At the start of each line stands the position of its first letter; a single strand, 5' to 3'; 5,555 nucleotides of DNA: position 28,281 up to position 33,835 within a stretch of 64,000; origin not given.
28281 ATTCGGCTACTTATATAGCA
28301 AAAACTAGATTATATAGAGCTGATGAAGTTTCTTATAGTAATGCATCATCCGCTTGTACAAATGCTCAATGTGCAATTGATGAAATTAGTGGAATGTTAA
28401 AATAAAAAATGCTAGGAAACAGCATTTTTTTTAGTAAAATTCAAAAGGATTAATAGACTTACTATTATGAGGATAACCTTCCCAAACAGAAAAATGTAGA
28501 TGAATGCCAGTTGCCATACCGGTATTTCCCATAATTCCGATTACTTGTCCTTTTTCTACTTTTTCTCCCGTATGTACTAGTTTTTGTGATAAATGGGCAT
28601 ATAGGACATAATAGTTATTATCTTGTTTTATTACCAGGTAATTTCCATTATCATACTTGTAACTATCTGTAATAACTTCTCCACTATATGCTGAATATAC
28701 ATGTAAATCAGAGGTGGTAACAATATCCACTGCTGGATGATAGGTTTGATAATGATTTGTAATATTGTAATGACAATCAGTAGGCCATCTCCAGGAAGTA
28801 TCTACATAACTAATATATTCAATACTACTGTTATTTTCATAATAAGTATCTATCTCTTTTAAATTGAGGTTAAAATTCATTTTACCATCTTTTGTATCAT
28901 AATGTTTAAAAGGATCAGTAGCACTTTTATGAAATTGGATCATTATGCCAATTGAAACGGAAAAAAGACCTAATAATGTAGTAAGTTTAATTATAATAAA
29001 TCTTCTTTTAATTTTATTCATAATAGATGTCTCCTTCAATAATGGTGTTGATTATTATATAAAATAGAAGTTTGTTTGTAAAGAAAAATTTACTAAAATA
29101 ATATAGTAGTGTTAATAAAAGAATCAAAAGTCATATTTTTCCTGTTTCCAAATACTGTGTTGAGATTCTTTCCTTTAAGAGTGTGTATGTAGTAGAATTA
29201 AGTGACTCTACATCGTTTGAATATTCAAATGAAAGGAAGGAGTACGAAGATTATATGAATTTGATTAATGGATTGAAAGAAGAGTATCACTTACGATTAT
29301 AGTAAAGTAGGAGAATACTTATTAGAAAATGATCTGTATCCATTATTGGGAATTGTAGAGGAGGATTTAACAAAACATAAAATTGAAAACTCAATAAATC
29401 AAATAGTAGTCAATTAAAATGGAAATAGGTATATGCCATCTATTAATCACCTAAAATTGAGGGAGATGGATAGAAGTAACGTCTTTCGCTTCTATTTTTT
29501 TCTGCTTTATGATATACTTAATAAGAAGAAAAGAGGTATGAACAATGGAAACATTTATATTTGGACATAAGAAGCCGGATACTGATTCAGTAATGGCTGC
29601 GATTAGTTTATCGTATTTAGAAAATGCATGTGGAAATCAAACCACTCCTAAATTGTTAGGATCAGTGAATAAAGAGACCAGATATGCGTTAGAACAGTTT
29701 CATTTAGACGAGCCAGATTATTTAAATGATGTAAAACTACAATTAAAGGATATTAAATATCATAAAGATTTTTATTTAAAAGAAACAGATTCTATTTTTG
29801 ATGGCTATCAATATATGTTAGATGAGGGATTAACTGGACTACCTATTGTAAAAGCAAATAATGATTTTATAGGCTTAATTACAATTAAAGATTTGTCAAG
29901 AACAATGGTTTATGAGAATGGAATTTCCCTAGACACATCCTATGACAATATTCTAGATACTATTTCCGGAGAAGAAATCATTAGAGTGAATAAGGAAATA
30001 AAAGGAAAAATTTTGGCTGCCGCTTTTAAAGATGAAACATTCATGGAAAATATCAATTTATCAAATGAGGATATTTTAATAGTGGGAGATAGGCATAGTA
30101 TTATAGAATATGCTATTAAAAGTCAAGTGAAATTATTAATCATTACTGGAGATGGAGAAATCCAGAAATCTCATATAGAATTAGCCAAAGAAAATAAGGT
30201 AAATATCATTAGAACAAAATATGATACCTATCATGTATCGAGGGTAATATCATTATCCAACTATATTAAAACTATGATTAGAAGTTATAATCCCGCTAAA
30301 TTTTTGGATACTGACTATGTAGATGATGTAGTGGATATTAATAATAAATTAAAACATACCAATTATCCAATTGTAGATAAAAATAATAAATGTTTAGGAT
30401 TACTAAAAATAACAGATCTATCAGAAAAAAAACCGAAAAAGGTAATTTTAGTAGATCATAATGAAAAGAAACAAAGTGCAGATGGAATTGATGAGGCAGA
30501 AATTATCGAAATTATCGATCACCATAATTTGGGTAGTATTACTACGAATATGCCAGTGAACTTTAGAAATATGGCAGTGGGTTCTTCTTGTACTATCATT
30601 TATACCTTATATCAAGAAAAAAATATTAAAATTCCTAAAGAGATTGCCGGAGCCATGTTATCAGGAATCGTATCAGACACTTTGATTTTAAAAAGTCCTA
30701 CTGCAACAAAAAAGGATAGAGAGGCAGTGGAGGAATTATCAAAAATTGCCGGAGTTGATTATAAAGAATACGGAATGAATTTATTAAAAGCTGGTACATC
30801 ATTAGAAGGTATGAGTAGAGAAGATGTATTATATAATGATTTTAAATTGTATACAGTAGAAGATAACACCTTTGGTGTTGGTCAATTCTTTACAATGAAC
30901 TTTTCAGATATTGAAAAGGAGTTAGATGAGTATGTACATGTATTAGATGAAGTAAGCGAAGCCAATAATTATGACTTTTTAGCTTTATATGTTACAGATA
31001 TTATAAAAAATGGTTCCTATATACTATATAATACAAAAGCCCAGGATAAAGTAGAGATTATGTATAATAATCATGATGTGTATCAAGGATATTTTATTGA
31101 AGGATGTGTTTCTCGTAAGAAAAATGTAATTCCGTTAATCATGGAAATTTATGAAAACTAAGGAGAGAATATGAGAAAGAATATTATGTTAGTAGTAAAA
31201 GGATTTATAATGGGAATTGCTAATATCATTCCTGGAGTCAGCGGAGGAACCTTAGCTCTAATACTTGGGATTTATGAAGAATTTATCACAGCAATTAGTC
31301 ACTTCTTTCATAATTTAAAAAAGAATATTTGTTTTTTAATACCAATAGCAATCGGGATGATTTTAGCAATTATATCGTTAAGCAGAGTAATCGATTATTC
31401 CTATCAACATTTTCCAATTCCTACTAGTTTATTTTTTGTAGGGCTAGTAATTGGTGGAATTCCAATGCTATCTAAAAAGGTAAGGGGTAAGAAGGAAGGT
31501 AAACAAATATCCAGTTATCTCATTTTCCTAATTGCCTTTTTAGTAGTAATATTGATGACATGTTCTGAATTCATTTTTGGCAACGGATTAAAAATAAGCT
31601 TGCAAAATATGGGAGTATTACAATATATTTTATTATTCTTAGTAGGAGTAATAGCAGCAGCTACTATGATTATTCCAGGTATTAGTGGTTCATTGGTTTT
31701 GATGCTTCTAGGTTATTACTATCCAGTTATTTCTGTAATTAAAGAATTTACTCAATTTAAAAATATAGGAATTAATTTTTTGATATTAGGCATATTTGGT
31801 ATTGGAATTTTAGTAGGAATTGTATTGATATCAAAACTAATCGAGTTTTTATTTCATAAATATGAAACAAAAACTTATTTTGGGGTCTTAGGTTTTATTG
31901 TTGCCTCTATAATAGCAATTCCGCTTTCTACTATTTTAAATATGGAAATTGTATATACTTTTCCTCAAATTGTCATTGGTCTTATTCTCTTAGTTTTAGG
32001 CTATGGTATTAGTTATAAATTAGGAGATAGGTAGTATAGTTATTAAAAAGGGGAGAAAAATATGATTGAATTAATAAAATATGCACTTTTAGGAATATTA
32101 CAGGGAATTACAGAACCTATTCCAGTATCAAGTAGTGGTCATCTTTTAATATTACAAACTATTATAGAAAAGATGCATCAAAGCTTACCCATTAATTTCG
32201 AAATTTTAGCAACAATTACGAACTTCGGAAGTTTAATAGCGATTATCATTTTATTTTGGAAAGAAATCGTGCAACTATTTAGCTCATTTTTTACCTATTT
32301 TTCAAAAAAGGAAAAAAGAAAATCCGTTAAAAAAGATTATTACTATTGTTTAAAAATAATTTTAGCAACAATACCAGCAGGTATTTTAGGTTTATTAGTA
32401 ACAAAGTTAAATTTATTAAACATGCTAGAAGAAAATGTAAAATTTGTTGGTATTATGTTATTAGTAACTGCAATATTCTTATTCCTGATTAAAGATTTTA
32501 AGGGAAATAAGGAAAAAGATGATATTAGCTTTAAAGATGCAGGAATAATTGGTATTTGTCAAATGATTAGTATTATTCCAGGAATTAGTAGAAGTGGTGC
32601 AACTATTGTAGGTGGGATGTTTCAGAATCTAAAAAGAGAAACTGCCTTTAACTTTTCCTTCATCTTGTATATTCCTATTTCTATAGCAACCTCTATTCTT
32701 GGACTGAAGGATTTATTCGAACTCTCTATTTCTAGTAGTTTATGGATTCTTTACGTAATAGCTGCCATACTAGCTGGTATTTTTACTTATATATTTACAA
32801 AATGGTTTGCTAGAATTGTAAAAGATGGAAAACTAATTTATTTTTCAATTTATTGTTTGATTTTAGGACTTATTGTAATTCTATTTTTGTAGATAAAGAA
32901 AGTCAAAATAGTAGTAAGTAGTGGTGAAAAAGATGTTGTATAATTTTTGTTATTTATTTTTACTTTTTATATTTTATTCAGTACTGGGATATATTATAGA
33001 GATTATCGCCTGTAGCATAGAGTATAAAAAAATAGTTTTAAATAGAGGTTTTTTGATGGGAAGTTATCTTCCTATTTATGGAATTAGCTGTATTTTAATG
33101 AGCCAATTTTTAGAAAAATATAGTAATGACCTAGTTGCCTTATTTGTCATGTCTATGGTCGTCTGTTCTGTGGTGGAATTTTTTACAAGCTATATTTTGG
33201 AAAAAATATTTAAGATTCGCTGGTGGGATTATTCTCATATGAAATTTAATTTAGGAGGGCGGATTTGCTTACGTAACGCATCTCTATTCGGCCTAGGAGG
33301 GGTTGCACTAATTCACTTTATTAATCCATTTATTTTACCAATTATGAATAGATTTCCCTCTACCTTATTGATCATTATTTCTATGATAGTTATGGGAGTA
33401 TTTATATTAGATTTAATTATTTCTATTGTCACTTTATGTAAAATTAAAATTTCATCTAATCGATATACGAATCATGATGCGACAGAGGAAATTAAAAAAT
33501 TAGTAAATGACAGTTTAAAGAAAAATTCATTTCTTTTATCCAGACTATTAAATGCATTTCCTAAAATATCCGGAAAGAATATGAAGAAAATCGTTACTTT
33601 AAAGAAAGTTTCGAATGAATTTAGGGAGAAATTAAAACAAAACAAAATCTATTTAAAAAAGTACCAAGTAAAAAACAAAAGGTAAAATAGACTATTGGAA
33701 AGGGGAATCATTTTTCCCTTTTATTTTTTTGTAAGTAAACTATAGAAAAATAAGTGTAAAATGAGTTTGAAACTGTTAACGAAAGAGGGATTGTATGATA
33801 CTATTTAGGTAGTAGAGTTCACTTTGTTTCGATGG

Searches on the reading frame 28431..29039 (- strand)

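Call 6: search_protein_families(library=pfam, proteins=[window:28431-29039:-], max_evalue=0.1)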
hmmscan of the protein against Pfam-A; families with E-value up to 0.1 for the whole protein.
window:28431-29039:- (202 aa): 1 family
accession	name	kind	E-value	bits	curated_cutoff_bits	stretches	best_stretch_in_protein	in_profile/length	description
PF01551.29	Peptidase_M23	-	1e-24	87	28.7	1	100-198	2-96/96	Peptidase family M23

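Call 7: search_protein_families(library=ncbifam, proteins=[window:28431-29039:-], max_evalue=0.1)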
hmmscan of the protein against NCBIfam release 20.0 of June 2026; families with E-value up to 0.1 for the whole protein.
window:28431-29039:- (202 aa): 16 families
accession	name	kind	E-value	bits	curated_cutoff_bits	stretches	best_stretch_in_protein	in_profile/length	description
NF008652.0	PRK11649.1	equivalog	1.3e-19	70.3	341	1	100-199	312-407/439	murein DD-endopeptidase MepM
NF053824.1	PdgNdpepShyC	equivalog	2.3e-18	66.3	700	1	100-185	295-380/429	peptidoglycan DD-endopeptidase ShyC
NF053825.1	PdgNdpepShyA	equivalog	1.3e-16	60.4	700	1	99-185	294-380/425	peptidoglycan DD-endopeptidase ShyA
NF052336.1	PdgHdaseHSB100310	equivalog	5.8e-16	58.7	500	1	83-185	35-141/316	peptidoglycan hydrolase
NF052530.1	Heli_ShapePgp3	exception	6.7e-16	58.2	300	1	96-201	162-263/270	peptidoglycan metallopeptidase Pgp3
NF040883.1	amid_act_ActS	equivalog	2e-14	53.5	375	1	77-185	111-220/242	amidase activator ActS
NF008123.1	PRK10871.1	equivalog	9.2e-13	48.3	311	1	81-201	244-361/365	murein hydrolase activator NlpD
NF052529.1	PG_M23_Pgp6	exception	1.2e-12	47.3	600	1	91-185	325-419/452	peptidoglycan metallopeptidase Pgp6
NF053738.1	S2SprSpoIIQBc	equivalog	1.3e-08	34.8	250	1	98-201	117-222/232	stage II sporulation protein SpoIIQ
NF041208.1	celldiv_DipM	equivalog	8e-08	31.9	740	1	103-199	321-414/419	cell division endopeptidase DipM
NF050804.1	CellDivDipMCaul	equivalog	1.7e-07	30.5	900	1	104-185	531-613/634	cell division endopeptidase DipM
NF004799.0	PRK06148.1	subfamily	8.9e-07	27.2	1128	1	93-186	433-538/1015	hypothetical protein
NF047755.1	LIC_10271_M23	exception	2.2e-06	27.6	180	1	74-172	86-188/207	LIC_10271 family cell wall hydrolase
NF047657.1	CellWlHdaseLepto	equivalog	0.001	18.6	400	1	82-171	105-198/221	hypothetical protein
NF008644.1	PRK11637.1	equivalog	0.0067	15.5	270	1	114-185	299-370/385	murein hydrolase activator EnvC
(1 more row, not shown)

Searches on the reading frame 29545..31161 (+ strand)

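Call 6: search_protein_families(library=pfam, proteins=[window:29545-31161:+], max_evalue=0.1)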
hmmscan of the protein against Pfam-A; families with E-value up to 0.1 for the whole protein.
window:29545-31161:+ (538 aa): 5 families
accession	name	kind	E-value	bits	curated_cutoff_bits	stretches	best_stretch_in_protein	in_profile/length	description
PF02833.19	DHHA2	-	3.8e-26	92.4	27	1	411-534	1-125/126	DHHA2 domain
PF01368.27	DHH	-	1.4e-24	87.2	28.1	1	3-375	2-125/125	DHH family, N-terminal domain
PF07085.17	DRTGG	-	1.5e-17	63.8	25.2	1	136-236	2-103/105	DRTGG domain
PF00571.33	CBS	-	5.7e-11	43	24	2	69-121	3-55/57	CBS domain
PF02603.21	Hpr_kinase_N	-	0.00038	20.9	24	1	183-235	69-121/125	HPr Serine kinase N terminus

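Call 7: search_protein_families(library=ncbifam, proteins=[window:29545-31161:+], max_evalue=0.1)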
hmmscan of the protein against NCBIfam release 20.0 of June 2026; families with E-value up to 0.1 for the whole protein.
window:29545-31161:+ (538 aa): 16 families
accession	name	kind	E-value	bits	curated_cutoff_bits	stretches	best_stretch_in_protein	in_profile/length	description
NF011440.0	PRK14869.1-2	equivalog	1.1e-175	585.4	746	1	1-534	2-535/541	putative manganese-dependent inorganic diphosphatase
NF011443.0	PRK14869.1-5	equivalog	3.5e-158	527.4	335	1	2-536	5-544/546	putative manganese-dependent inorganic diphosphatase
NF011441.0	PRK14869.1-3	equivalog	9.4e-139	463.5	753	1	4-535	6-542/548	putative manganese-dependent inorganic diphosphatase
NF011442.0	PRK14869.1-4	equivalog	7.9e-115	384.3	400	1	3-535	6-538/543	putative manganese-dependent inorganic diphosphatase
NF011445.0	PRK14869.2-1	equivalog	1e-100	337.7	483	1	2-536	4-545/548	putative manganese-dependent inorganic diphosphatase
NF003877.0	PRK05427.1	equivalog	1.7e-99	333.2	283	2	294-536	66-306/308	manganese-dependent inorganic pyrophosphatase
NF011447.0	PRK14869.2-3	equivalog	3.7e-96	322.8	522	1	4-533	5-537/540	putative manganese-dependent inorganic diphosphatase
NF011449.0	PRK14869.2-5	equivalog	1.3e-91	307.9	411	2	271-535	180-444/451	putative manganese-dependent inorganic diphosphatase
NF011444.0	PRK14869.1-6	equivalog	1.5e-91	307.7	1105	1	4-538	6-546/547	putative manganese-dependent inorganic diphosphatase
NF011448.0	PRK14869.2-4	equivalog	1.6e-84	284.2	562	1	2-537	10-561/563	putative manganese-dependent inorganic diphosphatase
NF011446.0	PRK14869.2-2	equivalog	2.7e-78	263.8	601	1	4-535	14-556/576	putative manganese-dependent inorganic diphosphatase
NF038279.1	TF_CBS_SpxR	exception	1.4e-20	73.4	600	2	172-299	112-249/427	CBS-HotDog domain-containing transcription factor SpxR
NF041569.1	A-tRNAntase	equivalog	1.7e-05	23.3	1440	1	284-396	52-167/880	A-adding tRNA nucleotidyltransferase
TIGR01302.1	IMP_dehydrog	equivalog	3e-05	23.1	481.5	1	58-125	136-204/450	IMP dehydrogenase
TIGR00679.1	hpr-ser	equivalog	0.0042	16.4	240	1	183-236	68-121/300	HPr(Ser) kinase/phosphatase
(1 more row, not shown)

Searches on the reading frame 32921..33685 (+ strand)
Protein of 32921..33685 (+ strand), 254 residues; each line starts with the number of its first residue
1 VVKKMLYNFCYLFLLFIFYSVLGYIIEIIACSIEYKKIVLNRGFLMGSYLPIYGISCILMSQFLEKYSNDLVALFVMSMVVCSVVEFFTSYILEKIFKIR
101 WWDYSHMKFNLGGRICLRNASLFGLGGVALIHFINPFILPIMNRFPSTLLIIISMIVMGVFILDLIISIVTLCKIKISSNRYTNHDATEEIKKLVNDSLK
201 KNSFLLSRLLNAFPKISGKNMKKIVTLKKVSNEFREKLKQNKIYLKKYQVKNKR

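Call 52: search_protein_families(library=pfam, proteins=[window:32921-33685:+], max_evalue=0.01)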
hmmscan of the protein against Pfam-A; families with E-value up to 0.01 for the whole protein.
window:32921-33685:+ (254 aa): 1 family
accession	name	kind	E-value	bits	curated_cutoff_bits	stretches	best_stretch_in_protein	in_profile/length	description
PF06541.16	ABC_trans_CmpB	-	6e-47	160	25.9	1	14-169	1-151/151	Putative ABC-transporter type IV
